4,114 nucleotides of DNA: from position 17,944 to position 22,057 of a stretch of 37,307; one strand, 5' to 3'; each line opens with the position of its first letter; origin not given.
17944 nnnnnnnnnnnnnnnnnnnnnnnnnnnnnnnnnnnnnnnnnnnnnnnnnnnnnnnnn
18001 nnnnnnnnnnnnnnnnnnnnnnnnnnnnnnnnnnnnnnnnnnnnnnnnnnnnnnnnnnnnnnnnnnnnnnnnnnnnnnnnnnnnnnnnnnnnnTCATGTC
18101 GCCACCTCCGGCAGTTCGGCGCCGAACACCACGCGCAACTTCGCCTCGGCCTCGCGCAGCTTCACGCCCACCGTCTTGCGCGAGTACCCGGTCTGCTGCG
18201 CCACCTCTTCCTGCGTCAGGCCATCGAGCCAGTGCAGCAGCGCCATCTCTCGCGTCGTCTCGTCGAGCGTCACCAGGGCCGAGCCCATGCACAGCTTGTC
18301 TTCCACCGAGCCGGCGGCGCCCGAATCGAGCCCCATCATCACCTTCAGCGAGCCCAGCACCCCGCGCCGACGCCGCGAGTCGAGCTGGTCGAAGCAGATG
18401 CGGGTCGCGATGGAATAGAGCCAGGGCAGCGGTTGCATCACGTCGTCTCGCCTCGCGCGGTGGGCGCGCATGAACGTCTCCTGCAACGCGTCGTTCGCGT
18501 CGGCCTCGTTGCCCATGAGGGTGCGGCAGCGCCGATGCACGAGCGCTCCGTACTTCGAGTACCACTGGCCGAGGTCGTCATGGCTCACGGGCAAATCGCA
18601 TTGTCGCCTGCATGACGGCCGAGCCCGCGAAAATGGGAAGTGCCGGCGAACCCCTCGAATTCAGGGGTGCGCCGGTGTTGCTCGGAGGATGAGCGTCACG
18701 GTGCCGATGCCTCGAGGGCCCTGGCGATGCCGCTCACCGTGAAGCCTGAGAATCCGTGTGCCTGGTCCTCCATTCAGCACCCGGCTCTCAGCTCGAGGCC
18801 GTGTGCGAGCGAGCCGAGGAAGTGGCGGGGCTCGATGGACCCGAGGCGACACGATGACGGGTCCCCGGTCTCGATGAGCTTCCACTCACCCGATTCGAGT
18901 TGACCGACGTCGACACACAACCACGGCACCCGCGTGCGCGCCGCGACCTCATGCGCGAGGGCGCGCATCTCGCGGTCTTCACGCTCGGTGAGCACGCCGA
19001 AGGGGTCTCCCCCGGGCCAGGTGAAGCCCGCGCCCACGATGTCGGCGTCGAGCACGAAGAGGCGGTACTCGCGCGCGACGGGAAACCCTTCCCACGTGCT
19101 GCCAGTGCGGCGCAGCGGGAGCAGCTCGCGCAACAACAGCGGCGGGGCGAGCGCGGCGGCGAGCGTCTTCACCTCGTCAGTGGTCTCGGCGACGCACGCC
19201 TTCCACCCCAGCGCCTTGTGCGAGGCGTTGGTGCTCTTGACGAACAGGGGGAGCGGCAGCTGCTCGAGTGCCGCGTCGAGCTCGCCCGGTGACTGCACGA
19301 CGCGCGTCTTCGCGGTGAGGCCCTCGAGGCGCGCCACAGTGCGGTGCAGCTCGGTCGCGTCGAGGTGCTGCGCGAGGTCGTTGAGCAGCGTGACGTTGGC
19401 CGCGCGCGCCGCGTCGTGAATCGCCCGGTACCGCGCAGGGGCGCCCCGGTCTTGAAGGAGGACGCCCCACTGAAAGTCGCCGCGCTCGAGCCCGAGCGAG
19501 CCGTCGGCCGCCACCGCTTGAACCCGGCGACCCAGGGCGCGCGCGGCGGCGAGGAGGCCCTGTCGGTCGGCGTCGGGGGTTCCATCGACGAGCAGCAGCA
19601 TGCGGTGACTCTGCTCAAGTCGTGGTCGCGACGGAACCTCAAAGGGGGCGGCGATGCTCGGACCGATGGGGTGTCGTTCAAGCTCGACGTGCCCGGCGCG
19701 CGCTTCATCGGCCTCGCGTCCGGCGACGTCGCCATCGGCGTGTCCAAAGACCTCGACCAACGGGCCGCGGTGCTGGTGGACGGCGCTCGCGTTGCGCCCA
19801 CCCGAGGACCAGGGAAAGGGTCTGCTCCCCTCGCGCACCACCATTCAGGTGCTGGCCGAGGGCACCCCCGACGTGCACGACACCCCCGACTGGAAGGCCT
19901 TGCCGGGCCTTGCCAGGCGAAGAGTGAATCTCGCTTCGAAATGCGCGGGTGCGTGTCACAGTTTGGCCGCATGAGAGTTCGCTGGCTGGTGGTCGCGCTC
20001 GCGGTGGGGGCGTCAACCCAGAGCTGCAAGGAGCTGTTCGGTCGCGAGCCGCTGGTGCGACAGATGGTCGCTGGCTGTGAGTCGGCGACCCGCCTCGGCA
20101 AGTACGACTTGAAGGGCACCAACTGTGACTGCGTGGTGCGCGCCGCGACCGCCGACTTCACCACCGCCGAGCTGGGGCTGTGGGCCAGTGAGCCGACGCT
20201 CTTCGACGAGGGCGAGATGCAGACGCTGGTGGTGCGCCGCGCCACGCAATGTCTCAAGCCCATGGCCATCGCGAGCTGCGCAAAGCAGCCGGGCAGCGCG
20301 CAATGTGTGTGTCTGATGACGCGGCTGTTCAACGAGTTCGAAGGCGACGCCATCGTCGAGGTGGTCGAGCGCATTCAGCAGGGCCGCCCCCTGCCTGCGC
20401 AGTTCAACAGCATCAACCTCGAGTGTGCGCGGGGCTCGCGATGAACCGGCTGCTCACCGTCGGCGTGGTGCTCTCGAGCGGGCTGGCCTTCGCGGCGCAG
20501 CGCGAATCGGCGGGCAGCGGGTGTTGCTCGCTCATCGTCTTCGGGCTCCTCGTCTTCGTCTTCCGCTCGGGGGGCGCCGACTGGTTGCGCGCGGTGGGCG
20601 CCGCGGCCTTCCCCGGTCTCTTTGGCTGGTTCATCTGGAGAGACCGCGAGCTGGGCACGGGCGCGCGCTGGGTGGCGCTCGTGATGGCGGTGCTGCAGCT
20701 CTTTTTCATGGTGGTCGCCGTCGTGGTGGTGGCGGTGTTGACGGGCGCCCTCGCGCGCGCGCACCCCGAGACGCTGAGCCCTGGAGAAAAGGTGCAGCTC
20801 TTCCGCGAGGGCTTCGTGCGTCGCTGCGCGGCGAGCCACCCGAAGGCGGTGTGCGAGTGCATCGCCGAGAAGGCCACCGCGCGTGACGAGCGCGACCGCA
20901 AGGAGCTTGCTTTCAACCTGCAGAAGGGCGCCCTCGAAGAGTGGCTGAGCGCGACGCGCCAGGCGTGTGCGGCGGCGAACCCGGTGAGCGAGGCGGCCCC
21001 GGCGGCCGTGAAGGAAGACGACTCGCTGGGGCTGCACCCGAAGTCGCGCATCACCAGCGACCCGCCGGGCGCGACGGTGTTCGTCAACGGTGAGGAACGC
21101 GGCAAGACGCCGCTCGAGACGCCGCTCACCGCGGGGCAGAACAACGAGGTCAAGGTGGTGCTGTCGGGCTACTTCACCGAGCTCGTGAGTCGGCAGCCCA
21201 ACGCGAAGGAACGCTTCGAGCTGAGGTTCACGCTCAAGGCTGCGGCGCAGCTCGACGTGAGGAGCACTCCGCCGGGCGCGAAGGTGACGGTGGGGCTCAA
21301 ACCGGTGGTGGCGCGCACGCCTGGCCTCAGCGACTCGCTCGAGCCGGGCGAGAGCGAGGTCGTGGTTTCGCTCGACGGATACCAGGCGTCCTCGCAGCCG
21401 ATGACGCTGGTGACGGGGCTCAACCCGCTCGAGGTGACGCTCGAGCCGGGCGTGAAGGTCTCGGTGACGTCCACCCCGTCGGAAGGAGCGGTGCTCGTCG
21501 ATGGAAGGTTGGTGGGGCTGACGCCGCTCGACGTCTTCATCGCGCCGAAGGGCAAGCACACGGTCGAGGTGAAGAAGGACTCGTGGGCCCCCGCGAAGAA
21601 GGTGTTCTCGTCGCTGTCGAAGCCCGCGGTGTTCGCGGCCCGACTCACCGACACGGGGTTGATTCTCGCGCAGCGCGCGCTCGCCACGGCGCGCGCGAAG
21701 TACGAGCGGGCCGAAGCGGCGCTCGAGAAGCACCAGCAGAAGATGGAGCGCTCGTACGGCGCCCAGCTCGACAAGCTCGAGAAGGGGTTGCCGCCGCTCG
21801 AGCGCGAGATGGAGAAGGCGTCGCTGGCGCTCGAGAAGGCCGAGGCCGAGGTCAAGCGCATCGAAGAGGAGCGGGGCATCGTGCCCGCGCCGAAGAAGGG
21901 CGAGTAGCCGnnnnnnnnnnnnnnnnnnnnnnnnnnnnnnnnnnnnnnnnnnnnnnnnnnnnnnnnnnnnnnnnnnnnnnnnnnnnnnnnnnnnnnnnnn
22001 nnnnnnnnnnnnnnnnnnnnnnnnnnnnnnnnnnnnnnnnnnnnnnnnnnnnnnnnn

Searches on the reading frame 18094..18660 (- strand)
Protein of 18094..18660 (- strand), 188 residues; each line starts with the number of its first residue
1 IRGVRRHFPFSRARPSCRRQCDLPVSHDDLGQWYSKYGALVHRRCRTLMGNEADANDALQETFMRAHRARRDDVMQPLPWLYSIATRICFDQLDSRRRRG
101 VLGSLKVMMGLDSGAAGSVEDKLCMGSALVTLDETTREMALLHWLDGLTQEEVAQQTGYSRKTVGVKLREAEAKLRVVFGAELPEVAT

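Call 31: search_protein_families(library=pfam, proteins=[window:18094-18660:-], max_evalue=0.001)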
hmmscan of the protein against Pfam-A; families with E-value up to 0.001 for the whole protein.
window:18094-18660:- (188 aa): 4 families
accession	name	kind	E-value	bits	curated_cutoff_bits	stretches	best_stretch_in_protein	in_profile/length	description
PF04542.20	Sigma70_r2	-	6.8e-13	48.7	24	1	34-99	2-71/71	Sigma-70 region 2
PF08281.18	Sigma70_r4_2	-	9.7e-07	28.8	25.7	1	124-175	3-54/54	Sigma-70, region 4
PF04545.22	Sigma70_r4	-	4.2e-06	26.6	24.1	1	128-176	1-49/50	Sigma-70, region 4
PF13384.12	HTH_23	-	0.00027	21.1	24.6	1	132-164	2-34/50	Homeodomain-like domain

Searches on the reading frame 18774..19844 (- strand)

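Call 31: search_protein_families(library=pfam, proteins=[window:18774-19844:-], max_evalue=0.001)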
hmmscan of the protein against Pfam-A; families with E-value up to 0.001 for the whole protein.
window:18774-19844:- (356 aa): 2 families
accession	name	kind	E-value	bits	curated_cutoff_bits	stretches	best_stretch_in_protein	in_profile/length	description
PF14243.11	R2K_3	-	8.5e-11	42.8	26.3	1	239-340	60-163/169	ATP-grasp domain, R2K clade family 3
PF18299.6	R2K_2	-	2e-07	31.4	26.2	1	197-342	19-144/147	ATP-grasp domain, R2K clade family 2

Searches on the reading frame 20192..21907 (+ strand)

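Call 31: search_protein_families(library=pfam, proteins=[window:20192-21907:+], max_evalue=0.001)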
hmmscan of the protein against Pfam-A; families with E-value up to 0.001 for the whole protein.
window:20192-21907:+ (571 aa): 1 family
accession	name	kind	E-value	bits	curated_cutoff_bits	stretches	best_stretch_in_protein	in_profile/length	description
PF08308.17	PEGA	-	1e-28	99.5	20.8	3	286-346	5-65/71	PEGA domain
